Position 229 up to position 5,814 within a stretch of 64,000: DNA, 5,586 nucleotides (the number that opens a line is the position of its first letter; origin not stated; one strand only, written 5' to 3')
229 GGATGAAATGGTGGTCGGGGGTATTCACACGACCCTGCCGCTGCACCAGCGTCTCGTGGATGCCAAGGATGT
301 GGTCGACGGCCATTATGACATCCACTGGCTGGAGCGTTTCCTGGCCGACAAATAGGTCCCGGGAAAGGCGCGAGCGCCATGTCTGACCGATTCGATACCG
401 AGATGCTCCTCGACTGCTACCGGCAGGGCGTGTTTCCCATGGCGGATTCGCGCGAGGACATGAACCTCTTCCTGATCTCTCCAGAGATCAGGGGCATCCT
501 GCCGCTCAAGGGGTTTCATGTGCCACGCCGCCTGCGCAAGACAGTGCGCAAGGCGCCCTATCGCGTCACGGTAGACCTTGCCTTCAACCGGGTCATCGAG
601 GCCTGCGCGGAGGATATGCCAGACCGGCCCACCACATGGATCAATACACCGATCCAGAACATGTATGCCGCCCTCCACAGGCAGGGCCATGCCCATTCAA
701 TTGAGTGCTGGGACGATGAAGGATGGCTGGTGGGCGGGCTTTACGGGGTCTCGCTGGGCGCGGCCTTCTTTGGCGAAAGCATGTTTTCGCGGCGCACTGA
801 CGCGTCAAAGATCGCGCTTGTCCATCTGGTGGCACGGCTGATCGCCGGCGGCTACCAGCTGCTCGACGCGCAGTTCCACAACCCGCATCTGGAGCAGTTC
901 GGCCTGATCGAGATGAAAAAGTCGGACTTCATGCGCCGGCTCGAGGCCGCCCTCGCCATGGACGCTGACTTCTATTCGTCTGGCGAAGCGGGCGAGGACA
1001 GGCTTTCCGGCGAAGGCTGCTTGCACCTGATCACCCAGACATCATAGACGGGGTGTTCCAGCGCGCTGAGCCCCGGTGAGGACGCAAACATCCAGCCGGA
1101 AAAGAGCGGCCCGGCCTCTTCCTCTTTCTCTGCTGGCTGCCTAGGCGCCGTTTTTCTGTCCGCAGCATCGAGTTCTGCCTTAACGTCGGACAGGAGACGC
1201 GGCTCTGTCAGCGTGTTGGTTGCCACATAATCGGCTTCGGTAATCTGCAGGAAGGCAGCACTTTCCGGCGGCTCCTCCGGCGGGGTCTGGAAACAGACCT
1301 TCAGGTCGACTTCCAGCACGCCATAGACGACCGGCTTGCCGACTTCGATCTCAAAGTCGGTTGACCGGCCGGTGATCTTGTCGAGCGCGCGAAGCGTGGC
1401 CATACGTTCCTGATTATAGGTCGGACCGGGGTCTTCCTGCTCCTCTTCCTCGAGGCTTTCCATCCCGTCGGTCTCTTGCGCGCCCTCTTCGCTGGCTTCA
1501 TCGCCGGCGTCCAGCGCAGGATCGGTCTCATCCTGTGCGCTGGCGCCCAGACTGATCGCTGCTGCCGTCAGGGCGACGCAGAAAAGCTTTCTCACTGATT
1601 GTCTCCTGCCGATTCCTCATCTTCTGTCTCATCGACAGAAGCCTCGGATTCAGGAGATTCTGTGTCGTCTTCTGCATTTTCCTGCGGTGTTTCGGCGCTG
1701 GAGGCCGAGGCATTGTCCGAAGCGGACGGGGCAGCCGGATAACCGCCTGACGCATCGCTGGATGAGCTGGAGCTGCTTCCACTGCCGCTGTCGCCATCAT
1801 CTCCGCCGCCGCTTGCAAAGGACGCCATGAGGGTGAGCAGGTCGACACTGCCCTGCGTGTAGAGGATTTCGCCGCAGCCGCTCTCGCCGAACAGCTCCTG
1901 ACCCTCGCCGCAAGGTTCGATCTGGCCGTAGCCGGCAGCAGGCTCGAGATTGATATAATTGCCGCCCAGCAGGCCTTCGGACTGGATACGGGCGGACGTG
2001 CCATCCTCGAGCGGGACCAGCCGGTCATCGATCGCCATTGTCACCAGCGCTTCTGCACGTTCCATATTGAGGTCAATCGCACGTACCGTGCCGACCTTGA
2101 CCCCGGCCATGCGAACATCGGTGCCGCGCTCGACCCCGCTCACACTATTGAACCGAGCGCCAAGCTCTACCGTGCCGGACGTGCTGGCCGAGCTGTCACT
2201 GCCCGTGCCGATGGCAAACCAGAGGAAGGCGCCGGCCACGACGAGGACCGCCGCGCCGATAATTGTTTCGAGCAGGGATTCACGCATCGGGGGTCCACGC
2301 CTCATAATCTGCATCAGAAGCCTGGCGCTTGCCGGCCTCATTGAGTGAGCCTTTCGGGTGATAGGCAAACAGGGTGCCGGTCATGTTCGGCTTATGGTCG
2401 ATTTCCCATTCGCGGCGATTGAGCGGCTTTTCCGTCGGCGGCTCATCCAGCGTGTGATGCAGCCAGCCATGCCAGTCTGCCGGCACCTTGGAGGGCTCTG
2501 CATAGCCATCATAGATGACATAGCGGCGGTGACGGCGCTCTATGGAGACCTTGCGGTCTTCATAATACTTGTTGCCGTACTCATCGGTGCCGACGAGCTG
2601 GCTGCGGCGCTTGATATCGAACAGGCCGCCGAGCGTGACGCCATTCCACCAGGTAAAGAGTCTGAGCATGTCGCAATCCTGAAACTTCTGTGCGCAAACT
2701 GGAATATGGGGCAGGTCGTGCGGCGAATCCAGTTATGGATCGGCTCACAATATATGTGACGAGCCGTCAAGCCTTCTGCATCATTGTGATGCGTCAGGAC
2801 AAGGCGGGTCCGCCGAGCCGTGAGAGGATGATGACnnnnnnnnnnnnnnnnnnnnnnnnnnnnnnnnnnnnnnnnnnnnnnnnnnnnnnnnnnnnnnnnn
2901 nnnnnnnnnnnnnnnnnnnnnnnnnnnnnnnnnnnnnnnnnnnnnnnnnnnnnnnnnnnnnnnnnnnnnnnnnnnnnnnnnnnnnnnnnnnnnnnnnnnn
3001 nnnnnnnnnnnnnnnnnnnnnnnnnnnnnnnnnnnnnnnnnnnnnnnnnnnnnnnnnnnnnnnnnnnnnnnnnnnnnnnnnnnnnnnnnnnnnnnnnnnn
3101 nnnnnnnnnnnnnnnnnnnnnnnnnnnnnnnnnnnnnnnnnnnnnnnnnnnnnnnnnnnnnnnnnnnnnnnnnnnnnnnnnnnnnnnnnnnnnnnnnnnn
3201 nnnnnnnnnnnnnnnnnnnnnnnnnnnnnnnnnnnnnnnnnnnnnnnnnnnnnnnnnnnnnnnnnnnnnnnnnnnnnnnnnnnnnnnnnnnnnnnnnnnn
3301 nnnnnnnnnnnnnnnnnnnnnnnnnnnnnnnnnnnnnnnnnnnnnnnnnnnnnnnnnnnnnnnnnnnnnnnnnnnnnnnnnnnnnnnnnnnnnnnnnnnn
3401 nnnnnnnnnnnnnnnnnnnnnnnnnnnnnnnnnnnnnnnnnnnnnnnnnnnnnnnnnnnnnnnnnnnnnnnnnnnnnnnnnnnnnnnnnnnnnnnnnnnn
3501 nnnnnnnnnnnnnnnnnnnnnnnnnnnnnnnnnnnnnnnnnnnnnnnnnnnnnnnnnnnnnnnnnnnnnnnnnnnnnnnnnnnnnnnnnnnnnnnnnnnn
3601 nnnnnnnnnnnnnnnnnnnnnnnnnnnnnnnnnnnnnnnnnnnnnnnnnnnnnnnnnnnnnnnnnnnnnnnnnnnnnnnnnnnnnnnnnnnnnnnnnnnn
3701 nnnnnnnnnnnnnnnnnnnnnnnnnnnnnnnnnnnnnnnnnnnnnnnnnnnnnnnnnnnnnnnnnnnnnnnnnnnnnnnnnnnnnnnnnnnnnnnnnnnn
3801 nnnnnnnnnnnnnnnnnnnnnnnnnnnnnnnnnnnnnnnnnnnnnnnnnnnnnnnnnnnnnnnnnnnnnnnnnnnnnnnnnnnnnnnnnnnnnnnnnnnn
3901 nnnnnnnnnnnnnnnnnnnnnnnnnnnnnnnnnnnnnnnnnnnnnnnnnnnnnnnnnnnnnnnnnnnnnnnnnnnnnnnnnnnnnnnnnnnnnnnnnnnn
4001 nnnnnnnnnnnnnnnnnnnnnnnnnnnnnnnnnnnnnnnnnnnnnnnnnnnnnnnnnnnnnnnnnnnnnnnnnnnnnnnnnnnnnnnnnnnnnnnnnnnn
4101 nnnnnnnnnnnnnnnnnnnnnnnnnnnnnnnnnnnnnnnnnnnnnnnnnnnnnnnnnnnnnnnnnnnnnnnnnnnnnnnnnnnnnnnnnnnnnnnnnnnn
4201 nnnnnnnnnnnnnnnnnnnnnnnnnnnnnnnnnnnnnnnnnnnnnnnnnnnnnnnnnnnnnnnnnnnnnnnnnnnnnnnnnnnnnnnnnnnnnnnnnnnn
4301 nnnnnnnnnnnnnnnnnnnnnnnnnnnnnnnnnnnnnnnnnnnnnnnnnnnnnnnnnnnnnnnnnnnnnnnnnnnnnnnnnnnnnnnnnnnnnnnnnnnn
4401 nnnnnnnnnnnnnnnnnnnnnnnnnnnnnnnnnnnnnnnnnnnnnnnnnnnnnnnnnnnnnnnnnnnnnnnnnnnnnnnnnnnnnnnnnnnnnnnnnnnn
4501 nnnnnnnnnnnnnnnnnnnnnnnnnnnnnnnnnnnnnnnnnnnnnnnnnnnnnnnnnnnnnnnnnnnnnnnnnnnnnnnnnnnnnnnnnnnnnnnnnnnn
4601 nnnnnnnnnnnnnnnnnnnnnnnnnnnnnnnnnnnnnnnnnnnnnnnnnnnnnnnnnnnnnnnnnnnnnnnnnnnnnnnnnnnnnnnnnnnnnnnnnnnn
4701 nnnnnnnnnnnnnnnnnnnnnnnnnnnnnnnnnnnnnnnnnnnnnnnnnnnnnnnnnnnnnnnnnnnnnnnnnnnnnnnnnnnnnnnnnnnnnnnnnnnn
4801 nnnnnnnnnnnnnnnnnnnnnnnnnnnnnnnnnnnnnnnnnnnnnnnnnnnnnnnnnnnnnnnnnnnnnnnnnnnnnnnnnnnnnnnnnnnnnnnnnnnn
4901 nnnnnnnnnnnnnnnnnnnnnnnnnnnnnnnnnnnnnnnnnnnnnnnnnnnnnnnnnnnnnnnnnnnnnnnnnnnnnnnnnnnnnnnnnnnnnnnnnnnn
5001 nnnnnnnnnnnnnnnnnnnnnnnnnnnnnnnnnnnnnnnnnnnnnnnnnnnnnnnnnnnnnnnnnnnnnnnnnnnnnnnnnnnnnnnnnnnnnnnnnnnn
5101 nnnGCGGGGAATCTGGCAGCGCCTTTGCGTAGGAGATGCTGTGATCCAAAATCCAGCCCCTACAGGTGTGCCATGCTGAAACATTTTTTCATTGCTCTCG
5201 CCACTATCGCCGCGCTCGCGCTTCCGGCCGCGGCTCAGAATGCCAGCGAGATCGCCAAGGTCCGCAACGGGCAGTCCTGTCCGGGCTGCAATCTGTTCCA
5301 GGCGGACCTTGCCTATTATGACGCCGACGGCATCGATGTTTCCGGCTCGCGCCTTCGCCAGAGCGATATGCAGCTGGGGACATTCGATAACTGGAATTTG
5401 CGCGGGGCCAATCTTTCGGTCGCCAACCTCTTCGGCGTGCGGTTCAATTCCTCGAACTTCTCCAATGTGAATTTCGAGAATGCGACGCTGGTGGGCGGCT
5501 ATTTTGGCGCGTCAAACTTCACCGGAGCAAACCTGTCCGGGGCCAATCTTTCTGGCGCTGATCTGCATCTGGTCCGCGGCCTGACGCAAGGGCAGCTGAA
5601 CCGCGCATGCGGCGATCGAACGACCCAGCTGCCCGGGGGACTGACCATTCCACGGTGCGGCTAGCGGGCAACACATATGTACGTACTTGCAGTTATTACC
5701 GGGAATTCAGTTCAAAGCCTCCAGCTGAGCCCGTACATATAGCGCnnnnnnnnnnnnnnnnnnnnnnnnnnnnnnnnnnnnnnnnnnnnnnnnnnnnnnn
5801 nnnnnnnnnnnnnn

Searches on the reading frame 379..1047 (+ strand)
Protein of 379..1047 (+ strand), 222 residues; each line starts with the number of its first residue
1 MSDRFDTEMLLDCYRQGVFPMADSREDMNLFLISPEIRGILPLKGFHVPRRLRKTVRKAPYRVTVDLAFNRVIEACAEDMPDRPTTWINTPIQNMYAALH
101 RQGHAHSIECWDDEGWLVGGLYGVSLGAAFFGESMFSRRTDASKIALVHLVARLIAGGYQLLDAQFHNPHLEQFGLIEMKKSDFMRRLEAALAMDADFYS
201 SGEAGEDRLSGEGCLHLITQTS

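Call 64: search_protein_families(library=pfam, proteins=[window:379-1047:+], max_evalue=0.00001)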
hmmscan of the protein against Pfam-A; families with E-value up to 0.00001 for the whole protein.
window:379-1047:+ (222 aa): 1 family
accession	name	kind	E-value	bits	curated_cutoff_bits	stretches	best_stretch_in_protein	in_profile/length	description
PF03588.20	Leu_Phe_trans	-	4.4e-65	218.8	22.7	1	8-179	2-170/171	Leucyl/phenylalanyl-tRNA protein transferase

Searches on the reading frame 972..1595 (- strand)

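Call 64: search_protein_families(library=pfam, proteins=[window:972-1595:-], max_evalue=0.00001)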
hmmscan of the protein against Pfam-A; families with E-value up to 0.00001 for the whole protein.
window:972-1595:- (207 aa): 1 family
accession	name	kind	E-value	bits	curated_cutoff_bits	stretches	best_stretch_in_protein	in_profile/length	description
PF09923.14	DUF2155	-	1.7e-29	102.2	27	1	66-191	1-89/89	Uncharacterized protein conserved in bacteria (DUF2155)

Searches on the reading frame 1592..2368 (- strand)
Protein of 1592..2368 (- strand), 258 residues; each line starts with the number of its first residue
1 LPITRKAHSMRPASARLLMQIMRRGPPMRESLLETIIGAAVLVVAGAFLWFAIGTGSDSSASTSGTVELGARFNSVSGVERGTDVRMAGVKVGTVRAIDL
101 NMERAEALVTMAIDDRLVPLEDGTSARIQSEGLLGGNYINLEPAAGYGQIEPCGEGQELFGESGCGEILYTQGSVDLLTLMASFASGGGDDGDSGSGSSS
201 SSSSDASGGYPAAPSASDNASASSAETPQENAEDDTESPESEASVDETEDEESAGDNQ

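Call 64: search_protein_families(library=pfam, proteins=[window:1592-2368:-], max_evalue=0.00001)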
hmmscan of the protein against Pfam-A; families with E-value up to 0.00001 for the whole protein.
window:1592-2368:- (258 aa): 1 family
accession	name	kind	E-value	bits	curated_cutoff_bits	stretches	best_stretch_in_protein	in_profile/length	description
PF02470.25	MlaD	-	6.1e-20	71.7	25.1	1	66-143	2-80/81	MlaD protein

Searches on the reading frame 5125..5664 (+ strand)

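Call 64: search_protein_families(library=pfam, proteins=[window:5125-5664:+], max_evalue=0.00001)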
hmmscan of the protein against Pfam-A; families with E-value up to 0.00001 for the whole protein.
window:5125-5664:+ (179 aa): 3 families
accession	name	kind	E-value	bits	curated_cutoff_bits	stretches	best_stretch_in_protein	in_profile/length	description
PF00805.28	Pentapeptide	-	5.5e-17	61.4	20.2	1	110-147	1-38/40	Pentapeptide repeats (8 copies)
PF13599.13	Pentapeptide_4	-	3.4e-09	37.1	38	1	82-147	3-68/78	Pentapeptide repeat region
PF13576.12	Pentapeptide_3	-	2.4e-08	34.5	27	1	107-148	1-45/48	Pentapeptide repeats (9 copies)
